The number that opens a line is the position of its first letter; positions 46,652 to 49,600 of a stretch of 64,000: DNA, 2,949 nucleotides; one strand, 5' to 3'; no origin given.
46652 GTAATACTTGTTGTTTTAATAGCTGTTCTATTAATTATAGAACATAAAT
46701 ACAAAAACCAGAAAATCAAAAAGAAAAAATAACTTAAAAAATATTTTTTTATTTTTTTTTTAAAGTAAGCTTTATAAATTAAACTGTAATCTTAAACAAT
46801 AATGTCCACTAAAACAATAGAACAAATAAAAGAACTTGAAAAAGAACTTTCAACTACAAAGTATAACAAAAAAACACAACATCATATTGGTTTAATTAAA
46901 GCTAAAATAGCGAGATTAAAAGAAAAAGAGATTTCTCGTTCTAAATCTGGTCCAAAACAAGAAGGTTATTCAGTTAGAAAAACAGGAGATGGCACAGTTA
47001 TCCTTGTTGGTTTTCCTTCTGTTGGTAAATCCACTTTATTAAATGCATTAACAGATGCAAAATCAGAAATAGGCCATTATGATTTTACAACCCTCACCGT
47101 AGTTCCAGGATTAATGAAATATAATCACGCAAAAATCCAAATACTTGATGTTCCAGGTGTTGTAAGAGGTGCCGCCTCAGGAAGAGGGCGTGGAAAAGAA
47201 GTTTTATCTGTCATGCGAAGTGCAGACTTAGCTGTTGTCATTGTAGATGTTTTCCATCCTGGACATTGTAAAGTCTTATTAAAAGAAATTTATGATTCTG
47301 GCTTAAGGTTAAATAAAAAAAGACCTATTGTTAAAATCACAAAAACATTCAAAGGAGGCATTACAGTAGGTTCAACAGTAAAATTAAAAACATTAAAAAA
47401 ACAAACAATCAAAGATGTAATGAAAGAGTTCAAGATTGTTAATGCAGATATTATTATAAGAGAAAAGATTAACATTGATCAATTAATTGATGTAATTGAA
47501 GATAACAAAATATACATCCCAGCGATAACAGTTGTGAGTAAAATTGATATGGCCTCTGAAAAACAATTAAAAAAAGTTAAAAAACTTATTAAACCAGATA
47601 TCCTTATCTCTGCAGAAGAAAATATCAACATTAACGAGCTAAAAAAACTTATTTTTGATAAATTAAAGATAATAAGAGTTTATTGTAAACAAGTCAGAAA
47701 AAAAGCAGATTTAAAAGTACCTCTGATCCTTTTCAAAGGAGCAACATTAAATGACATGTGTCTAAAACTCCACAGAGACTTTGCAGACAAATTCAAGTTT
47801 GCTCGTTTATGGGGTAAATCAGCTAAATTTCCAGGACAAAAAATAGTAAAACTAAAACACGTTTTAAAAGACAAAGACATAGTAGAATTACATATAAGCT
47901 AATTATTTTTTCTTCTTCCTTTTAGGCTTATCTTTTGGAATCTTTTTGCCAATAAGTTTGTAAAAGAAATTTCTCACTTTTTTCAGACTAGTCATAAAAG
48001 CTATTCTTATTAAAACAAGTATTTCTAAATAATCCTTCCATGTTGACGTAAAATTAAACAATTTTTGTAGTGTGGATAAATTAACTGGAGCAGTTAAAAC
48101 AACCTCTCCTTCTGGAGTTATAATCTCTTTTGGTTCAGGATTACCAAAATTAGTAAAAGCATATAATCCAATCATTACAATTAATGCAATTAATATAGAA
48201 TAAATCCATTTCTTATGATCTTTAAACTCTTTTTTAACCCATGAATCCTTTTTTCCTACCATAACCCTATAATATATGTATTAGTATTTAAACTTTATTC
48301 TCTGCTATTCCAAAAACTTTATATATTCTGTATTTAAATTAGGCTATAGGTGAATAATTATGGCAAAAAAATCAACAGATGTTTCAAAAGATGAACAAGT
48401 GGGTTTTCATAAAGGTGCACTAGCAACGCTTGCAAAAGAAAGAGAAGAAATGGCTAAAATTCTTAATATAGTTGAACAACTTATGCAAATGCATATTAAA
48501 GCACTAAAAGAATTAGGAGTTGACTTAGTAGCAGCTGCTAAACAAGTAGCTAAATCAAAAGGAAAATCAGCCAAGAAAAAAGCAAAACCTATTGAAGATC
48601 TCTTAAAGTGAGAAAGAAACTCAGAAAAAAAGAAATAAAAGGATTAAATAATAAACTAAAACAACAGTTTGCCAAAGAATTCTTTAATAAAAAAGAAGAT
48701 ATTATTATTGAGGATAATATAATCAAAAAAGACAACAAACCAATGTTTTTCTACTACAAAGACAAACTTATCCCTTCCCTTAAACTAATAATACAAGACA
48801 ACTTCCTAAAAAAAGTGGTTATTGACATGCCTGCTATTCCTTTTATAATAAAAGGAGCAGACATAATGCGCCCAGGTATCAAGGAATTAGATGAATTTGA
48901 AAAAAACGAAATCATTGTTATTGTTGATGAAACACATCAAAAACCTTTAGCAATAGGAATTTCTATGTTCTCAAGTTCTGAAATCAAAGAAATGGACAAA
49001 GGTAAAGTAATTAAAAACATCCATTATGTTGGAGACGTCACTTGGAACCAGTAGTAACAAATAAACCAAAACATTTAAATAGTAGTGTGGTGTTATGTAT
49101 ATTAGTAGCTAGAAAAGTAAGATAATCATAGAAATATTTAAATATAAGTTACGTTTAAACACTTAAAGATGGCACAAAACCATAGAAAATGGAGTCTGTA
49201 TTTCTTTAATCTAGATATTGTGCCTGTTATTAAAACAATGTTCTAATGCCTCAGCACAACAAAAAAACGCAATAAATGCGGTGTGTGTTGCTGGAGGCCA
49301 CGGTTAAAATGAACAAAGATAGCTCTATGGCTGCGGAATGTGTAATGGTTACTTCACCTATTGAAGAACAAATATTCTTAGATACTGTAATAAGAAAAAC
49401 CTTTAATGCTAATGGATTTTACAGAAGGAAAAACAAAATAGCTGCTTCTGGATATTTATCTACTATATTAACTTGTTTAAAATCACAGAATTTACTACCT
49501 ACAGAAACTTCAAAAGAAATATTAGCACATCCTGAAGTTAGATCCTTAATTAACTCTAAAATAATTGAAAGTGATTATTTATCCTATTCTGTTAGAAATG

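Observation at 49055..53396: Compositionally distinct three-gene island of unknown function (candidate novel conflict or signalling system)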

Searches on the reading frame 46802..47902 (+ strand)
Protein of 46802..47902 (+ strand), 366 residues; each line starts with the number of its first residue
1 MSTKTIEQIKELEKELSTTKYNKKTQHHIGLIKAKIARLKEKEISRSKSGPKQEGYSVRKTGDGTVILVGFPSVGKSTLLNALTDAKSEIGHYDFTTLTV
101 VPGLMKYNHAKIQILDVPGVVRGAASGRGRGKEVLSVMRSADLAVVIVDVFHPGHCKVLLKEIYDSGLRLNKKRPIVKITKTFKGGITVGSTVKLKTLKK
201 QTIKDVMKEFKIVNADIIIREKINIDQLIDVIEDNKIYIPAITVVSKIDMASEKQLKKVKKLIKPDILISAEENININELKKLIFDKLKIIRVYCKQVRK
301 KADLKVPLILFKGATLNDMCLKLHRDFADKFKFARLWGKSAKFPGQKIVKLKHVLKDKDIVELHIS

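Call 3: search_protein_families(library=pfam, proteins=[window:46802-47902:+], max_evalue=1)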
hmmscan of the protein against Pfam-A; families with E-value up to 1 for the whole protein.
window:46802-47902:+ (366 aa): 15 families
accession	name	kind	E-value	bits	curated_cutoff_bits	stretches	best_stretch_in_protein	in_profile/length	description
PF16897.10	MMR_HSR1_Xtn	-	1.6e-31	108.8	35.2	1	184-289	1-105/106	C-terminal region of MMR_HSR1 domain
PF01926.29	MMR_HSR1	-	1e-21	77.6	21.9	1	65-179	1-111/113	50S ribosome-binding GTPase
PF02421.24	FeoB_N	-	3.6e-12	46.5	27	1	65-152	2-90/156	Ferrous iron transport protein B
PF02824.27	TGS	-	3.5e-11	43.4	22.2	1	292-363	2-58/60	TGS domain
PF00350.29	Dynamin_N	-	0.00022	21.7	27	1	66-87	1-22/168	Dynamin family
PF03193.22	RsgA_GTPase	-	0.00089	19.6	30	1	61-86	104-129/174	RsgA GTPase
PF00009.33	GTP_EFTU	-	0.0037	17.3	26.5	1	238-276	121-159/188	Elongation factor Tu GTP binding domain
PF03029.23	ATP_bind_1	-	0.0044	17.3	27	1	235-296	153-219/240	Conserved hypothetical ATP binding protein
PF10547.14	P22_AR_N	-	0.035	14.7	30.7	1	226-262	8-44/115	P22_AR N-terminal domain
PF13401.12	AAA_22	-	0.041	14.6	27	1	62-94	4-33/130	AAA domain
PF13521.12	AAA_28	-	0.044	14.4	27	1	66-86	2-22/164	AAA domain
PF13191.12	AAA_16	-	0.056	14.4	32.6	1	61-86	21-48/167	AAA ATPase domain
PF13555.12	AAA_29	-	0.093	12.9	27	1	63-84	22-43/61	P-loop containing region of AAA domain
PF18043.6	T4_Rnl2_C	-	0.16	12.8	27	1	244-282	26-63/82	T4 RNA ligase 2 C-terminal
PF03201.21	HMD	-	0.47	11.2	23.1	0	250-291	54-95/97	H2-forming N5,N10-methylene-tetrahydromethanopterin dehydrogenase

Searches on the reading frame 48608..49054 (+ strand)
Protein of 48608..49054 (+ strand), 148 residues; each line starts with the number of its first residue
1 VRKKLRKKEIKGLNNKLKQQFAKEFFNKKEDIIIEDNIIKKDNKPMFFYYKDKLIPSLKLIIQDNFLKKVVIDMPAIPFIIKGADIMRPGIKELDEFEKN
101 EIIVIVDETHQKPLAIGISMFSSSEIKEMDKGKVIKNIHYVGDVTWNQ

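Call 3: search_protein_families(library=pfam, proteins=[window:48608-49054:+], max_evalue=1)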
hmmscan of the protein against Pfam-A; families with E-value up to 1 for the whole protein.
window:48608-49054:+ (148 aa): 5 families
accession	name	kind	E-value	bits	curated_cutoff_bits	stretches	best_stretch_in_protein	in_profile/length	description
PF01472.26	PUA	-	3.3e-20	72.2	24.8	1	68-140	1-73/74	PUA domain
PF03657.19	UPF0113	-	0.0051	17.5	23.8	1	82-139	14-65/73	UPF0113 PUA domain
PF09183.16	DUF1947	-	0.016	15.9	22.5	1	5-62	5-63/65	Domain of unknown function (DUF1947)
PF17832.7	Pre-PUA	-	0.019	16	23.5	1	4-62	12-83/86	Pre-PUA-like domain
PF14307.12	Glyco_tran_WbsX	-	0.023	14.6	25.1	1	18-63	132-177/350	Glycosyltransferase WbsX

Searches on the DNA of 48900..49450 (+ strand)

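Call 52: search_rna_families(source=window, start=48900, end=49450, threshold=evalue, max_evalue=10)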
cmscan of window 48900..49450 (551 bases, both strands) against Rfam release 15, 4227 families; matches with E-value up to 10: 3.
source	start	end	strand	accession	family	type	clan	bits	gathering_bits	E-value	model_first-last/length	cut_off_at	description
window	49168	49274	+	RF02666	PsiU2-35.45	Gene; snRNA; snoRNA; scaRNA;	-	16.1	89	3.5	1-140/140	no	Drosophila small cajal body-specific RNA PsiU2-35.45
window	48919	48986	+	RF01298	snoU25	Gene; snRNA; snoRNA; CD-box;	-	15.4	50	2.8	1-69/69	no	Small nucleolar RNA U25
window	49134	49225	-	RF02671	Ysr35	Gene; sRNA;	-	12.3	428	0.39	1-339/339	no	Yersinia sRNA 35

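Call 71: build_rna_model(alignment_id=A7)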
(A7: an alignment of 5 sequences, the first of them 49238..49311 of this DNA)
Model R1 built from alignment A7 (5 sequences, 82 columns); structure: RNAalifold consensus.
model positions 66; base pairs 8; branch points 0; effective number of sequences 5; information 0.814 bits per position. Calibrated on 0.2 Mb of random sequence (short: E-values are rough).
structure used (alignment columns):
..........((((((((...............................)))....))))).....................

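Call 72: search_with_rna_model(model_id=R1, sources=[window, L006, L007, L008, L009, L010, L011, L012, L013, L014, L015, L016, L017, L018, L019, L020, L021, L023, L024, L065, L067, L068], max_evalue=10, show_alignments=0)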
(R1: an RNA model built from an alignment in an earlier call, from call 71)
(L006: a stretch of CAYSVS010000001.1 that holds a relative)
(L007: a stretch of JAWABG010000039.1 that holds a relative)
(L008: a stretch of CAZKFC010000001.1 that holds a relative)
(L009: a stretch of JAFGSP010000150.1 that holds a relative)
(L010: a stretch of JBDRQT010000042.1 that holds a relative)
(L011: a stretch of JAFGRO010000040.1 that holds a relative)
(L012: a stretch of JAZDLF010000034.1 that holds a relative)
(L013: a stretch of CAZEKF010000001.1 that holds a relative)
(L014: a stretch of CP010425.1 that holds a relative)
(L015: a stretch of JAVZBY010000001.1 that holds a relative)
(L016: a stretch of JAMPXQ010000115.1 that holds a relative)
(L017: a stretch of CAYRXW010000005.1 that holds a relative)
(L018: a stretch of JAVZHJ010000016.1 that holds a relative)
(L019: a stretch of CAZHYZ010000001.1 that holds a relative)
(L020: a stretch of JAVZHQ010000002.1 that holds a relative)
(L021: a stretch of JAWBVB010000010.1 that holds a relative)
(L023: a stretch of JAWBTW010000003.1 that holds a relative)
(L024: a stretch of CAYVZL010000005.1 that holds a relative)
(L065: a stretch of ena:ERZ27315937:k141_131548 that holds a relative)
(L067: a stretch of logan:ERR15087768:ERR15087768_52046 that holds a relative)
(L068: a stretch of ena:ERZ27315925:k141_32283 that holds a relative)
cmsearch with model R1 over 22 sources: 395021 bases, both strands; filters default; matches with E-value up to 10: 7.
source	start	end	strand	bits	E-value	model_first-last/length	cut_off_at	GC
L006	15989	16054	-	77.5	1.2e-15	1-66/66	no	0.42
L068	3588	3645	+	63.2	5e-12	1-66/66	no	0.41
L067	103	164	+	57.9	1.1e-10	1-66/66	no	0.47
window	49238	49315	+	57.6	1.3e-10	1-66/66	no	0.42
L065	838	889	+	53.7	1.2e-09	1-66/66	no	0.37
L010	1744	1796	+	18.8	0.85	1-66/66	no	0.34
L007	2621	2661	-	15.6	5.2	1-66/66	no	0.34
